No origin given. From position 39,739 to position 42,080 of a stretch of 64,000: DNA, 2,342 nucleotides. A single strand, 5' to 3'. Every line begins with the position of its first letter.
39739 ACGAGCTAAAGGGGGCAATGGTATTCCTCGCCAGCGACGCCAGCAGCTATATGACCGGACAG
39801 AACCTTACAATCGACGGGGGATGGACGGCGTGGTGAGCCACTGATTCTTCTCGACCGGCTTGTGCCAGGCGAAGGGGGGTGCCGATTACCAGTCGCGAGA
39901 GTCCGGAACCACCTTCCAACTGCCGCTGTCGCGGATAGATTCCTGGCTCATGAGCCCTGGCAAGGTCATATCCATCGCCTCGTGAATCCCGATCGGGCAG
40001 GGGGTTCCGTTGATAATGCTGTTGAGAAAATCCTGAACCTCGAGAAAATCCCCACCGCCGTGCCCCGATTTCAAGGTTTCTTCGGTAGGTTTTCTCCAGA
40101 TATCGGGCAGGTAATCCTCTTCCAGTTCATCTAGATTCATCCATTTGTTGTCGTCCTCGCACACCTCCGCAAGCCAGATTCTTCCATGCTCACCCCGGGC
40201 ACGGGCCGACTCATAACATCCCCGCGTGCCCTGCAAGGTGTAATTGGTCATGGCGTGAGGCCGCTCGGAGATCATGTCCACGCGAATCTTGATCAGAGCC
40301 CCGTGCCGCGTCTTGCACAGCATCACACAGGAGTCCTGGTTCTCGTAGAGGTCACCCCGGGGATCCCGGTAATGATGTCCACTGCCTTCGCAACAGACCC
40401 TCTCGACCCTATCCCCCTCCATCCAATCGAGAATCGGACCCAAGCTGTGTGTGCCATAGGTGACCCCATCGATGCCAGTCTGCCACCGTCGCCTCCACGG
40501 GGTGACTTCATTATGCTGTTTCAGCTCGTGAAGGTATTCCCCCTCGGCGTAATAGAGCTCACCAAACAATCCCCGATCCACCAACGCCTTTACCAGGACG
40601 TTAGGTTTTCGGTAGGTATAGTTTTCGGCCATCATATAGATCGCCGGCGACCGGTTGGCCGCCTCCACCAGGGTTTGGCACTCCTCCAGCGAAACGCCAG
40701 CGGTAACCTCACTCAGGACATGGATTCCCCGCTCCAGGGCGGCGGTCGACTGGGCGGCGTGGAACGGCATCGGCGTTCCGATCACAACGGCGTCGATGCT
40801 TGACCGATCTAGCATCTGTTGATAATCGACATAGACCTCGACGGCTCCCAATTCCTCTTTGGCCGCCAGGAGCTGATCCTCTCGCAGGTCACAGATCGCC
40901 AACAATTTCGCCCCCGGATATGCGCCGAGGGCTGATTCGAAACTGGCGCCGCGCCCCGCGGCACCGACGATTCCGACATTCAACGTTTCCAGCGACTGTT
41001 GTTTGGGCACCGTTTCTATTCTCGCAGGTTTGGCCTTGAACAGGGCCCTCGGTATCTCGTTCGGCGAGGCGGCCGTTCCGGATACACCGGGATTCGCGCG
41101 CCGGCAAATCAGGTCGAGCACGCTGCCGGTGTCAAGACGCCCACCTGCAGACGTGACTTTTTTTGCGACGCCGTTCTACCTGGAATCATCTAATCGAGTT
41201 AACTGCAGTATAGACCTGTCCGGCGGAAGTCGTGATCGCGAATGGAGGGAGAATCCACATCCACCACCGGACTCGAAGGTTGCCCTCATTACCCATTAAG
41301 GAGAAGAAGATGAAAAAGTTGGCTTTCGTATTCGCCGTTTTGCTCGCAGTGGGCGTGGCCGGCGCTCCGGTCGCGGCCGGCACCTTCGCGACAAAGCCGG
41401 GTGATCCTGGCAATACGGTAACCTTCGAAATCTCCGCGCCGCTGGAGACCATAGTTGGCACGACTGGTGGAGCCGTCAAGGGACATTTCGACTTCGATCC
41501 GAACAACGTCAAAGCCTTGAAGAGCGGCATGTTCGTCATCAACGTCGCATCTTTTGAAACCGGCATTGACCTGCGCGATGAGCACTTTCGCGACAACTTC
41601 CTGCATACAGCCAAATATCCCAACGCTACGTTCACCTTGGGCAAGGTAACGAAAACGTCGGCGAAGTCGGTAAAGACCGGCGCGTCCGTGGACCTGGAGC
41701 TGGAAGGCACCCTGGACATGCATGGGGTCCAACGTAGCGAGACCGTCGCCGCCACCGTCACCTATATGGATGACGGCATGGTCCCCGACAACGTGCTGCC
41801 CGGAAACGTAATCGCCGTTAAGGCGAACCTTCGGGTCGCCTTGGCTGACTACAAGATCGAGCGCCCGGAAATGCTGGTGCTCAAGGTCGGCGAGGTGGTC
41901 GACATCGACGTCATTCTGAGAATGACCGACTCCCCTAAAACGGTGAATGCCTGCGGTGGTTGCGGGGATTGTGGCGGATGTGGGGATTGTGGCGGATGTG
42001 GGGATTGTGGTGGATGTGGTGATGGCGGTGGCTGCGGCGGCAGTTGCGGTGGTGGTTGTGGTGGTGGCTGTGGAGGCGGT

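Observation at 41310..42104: YceI-like lipid-binding protein with a C-terminal Cys-Gly repeat tail generated by a tandem DNA repeat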

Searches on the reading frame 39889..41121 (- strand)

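Call 17: search_protein_families(library=pfam, proteins=[window:39889-41121:-], max_evalue=0.01)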
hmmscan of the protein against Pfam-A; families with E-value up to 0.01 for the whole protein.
window:39889-41121:- (411 aa): 4 families
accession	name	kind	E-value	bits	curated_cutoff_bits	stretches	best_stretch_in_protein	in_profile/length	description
PF01408.29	GFO_IDH_MocA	-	3.1e-17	63.8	24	1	47-164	1-118/120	Oxidoreductase family, NAD-binding Rossmann fold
PF21252.2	Glyco_hydro_109_C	-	3.7e-15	56.2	27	1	177-328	3-185/187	Glycosyl hydrolase 109, C-terminal domain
PF02894.22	GFO_IDH_MocA_C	-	1.7e-09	38.3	22.9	1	178-384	1-198/218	Oxidoreductase family, C-terminal alpha/beta domain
PF22725.1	GFO_IDH_MocA_C3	-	4.4e-09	36.8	27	1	177-303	4-123/124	GFO/IDH/MocA C-terminal domain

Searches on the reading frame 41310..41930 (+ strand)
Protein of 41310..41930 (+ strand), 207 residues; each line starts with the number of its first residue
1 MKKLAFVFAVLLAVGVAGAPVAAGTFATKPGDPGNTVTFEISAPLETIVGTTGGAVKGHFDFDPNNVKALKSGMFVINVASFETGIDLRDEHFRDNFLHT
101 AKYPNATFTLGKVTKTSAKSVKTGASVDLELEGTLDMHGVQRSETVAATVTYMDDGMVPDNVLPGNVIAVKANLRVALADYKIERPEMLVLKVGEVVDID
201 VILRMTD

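Call 30: search_solved_structures(query=A2, max_evalue=0.001, show_alignments=1)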
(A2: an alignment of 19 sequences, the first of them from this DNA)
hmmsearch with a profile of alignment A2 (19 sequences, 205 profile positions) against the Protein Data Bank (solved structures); distinct sequences matched with E-value up to 0.001: 13.
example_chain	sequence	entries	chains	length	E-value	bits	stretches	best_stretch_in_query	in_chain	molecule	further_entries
1y0g_A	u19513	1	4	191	2.8e-13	52.9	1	1-182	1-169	Protein yceI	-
2x32_A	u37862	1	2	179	6.8e-09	38.5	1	58-145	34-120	CELLULOSE-BINDING PROTEIN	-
2x34_A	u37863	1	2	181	7.1e-09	38.5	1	58-145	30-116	CELLULOSE-BINDING PROTEIN, X158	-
7bwl_A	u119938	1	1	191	2.3e-08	36.8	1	3-148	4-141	UPF0312 protein PA0423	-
5w2d_A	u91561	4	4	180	1.1e-06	31.3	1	44-148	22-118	Polyisoprenoid-binding protein | Putative periplasmic protein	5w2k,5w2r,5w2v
5w17_A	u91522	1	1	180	1.5e-06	30.9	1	45-148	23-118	Putative periplasmic protein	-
5w37_A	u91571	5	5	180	1.5e-06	30.9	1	45-148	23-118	Polyisoprenoid-binding protein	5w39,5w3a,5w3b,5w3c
2fgs_A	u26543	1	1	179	1.5e-06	30.9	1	45-148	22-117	Putative periplasmic protein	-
5w2x_A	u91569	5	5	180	1.9e-06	30.5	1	49-148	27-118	Polyisoprenoid-binding protein | Putative periplasmic protein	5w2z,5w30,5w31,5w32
3q34_A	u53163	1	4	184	9.9e-06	28.2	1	65-181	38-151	YceI-like family protein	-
5ixh_A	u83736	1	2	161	0.00012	24.7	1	52-162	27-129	YceI-like domain protein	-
1wub_A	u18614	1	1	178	0.00016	24.2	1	54-111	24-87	conserved hypothetical protein TT1927b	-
3hpe_A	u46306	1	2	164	0.00023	23.8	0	46-182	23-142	Conserved hypothetical secreted protein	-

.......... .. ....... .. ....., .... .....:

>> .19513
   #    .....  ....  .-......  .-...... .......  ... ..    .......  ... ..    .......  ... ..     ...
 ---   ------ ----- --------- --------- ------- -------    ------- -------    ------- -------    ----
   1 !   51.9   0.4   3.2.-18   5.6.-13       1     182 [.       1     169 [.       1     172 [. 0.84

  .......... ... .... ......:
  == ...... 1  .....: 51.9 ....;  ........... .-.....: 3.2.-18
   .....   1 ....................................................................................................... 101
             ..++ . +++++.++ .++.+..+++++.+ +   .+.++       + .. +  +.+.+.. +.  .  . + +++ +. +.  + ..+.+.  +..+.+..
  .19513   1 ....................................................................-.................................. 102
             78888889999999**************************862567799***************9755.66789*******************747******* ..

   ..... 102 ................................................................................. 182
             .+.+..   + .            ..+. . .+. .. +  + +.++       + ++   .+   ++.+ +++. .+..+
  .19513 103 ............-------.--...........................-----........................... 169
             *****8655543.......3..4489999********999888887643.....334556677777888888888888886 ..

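Call 32: find_related_loci(query=A2, collection=genome_contigs, flank=10000)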
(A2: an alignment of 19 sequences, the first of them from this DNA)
Query A2 (207 aa) in genome_contigs; peptide patterns used: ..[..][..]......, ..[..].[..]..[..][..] (x = any residue, [..] = any of these).
65 stretches matched a pattern; 8 encode a relative of the query (tblastn E <= 1e-3); 8 distinct loci.
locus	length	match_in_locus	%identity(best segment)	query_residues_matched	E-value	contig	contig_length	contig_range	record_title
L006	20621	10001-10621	91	1-207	2e-124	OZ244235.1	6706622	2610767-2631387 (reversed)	MAG: Candidatus Latescibacterota bacterium isolate e5868d62-61ad-4724-99e8-9c09e4b40cf9 genome assembly, chromosome: 1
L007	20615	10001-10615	65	1-207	9e-87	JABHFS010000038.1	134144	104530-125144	MAG: Gemmatimonadetes bacterium isolate SI037_bin186 k141_389303, whole genome shotgun sequence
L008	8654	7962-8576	65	1-207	3e-85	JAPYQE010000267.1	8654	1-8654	MAG: Candidatus Latescibacterota bacterium isolate PW2.concoct.70_sub PW2_9432_length_8654_cov_9.003838, whole genome sh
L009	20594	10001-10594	62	10-207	2e-76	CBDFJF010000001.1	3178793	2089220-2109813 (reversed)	MAG: Candidatus Latescibacterota bacterium isolate 2442682d-f16a-428c-a5e0-e062f027b5fd genome assembly, contig: contig_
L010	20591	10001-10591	41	4-203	2e-46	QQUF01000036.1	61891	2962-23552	MAG: Calditrichaeota bacterium isolate CLD3 184, whole genome shotgun sequence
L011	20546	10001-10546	43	26-207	2e-45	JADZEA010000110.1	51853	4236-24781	MAG: bacterium isolate SJ803 c_000000457105, whole genome shotgun sequence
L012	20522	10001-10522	40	32-203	3e-36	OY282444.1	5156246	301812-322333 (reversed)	MAG: uncultured Poribacteria bacterium genome assembly, chromosome: 1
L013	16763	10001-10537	26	8-201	7e-13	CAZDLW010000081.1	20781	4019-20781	MAG TPA_asm: uncultured Bifidobacteriaceae bacterium isolate SRP217488_co1_159 genome assembly, contig: NODE_1482_length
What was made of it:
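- Some source MAGs come from oxygen-minimum water (Saanich Inlet bin, call 32).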

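Call 36: search_protein_representatives(alignment_id=A2)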
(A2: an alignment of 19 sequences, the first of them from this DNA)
Query: 19 sequences, 205 profile positions. Proteins with E-value up to 0.001 (for the whole library): 6225; up to 1e-10: 1218; up to 1e-30: 112. The best 150 are listed.
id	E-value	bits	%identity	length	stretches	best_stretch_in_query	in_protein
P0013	1.9e-100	350.7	-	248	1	1-205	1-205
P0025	1.1e-64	233.8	-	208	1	6-205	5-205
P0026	6.4e-56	205.2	-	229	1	2-199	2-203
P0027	1.1e-55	204.4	-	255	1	1-199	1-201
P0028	6.7e-53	195.4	-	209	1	2-202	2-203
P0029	1.2e-51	191.3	-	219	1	6-199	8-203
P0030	2.7e-50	186.9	-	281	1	29-199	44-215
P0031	7.8e-49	182.1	-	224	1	11-200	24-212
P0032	2.7e-48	180.3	-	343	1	23-199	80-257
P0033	2.6e-47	177.1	-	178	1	48-201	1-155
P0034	1.1e-45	171.8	-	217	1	8-200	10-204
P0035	1.1e-44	168.5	-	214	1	7-205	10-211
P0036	6.8e-44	166.0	-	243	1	9-200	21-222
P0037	1.2e-43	165.2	-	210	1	10-199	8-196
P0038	1.9e-43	164.5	-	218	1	4-205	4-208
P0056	4.0e-37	143.8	-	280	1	23-199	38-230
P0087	2.0e-33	131.7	-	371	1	32-200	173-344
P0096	3.8e-33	130.8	-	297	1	6-203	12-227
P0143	1.8e-30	122.1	-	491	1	1-199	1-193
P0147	2.0e-30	121.9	-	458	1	10-203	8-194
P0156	6.2e-30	120.4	-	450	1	9-199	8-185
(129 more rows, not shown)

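Call 60: search_protein_families(library=pfam, proteins=[P0032, P0030, P0096, P0056, P0087, P0143, P0147, P0156], max_evalue=0.01)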
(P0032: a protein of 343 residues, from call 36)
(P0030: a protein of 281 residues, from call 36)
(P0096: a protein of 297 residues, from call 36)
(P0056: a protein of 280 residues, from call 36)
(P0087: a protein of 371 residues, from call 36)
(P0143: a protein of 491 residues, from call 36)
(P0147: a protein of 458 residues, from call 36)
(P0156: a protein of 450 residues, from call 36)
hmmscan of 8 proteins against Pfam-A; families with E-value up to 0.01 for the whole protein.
P0032 (343 aa): 2 families
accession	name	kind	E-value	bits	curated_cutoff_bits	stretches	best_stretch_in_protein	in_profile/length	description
PF04264.18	YceI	-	1.6e-19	71.1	23.7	1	100-259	18-148/150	YceI-like domain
PF02389.20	Cornifin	-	4.2e-05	24.2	34.8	0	272-340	31-99/135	Cornifin (SPRR) family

P0030 (281 aa): 1 family
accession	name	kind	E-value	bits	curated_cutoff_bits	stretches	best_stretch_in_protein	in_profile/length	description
PF04264.18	YceI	-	1.1e-21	78.2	23.7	1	48-217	7-148/150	YceI-like domain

P0096 (297 aa): 1 family
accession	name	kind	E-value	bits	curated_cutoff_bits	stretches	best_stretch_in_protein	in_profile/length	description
PF04264.18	YceI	-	1.3e-21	77.9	23.7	1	38-226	6-149/150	YceI-like domain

P0056 (280 aa): 1 family
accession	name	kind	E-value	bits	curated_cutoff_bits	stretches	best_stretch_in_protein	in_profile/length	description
PF04264.18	YceI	-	3.5e-15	57.1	23.7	1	51-233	11-149/150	YceI-like domain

P0087 (371 aa): 2 families
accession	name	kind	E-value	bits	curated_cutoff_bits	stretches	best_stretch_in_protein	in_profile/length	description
PF04264.18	YceI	-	8.1e-26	91.6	23.7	1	176-347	9-150/150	YceI-like domain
PF02389.20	Cornifin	-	2.6e-08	34.6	34.8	1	70-150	13-93/135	Cornifin (SPRR) family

P0143 (491 aa): 5 families
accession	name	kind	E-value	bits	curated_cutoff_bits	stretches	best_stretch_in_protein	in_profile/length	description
PF04264.18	YceI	-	4.8e-18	66.4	23.7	1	37-197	9-150/150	YceI-like domain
PF13442.11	Cytochrome_CBB3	-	1.6e-12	48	27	1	390-460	2-68/68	Cytochrome C oxidase, cbb3-type, subunit III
PF00034.26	Cytochrom_C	-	3e-07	32.1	21.3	0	392-461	2-87/90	Cytochrome c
PF03150.19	CCP_MauG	-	0.0026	18.8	25.6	0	268-293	7-31/149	Di-haem cytochrome c peroxidase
PF09086.16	DUF1924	-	0.0026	18.5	22.5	0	266-295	9-38/96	Domain of unknown function (DUF1924)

P0147 (458 aa): 4 families
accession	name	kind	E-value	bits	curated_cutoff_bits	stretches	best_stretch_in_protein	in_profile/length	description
PF04264.18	YceI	-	7.2e-18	65.8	23.7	1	46-194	22-150/150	YceI-like domain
PF13442.11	Cytochrome_CBB3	-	4.5e-09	36.9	27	1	375-444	3-68/68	Cytochrome C oxidase, cbb3-type, subunit III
PF00034.26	Cytochrom_C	-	1.3e-06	30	21.3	0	376-444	2-86/90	Cytochrome c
PF03150.19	CCP_MauG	-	0.0089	17.1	25.6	0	253-279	7-32/149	Di-haem cytochrome c peroxidase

P0156 (450 aa): 3 families
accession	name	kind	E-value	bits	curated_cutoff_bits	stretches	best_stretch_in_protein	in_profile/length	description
PF04264.18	YceI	-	3.7e-22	79.7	23.7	1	25-185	2-146/150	YceI-like domain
PF13442.11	Cytochrome_CBB3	-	3e-07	31.1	27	1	370-436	6-68/68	Cytochrome C oxidase, cbb3-type, subunit III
PF00034.26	Cytochrom_C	-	0.00039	22.1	21.3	0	369-437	3-87/90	Cytochrome c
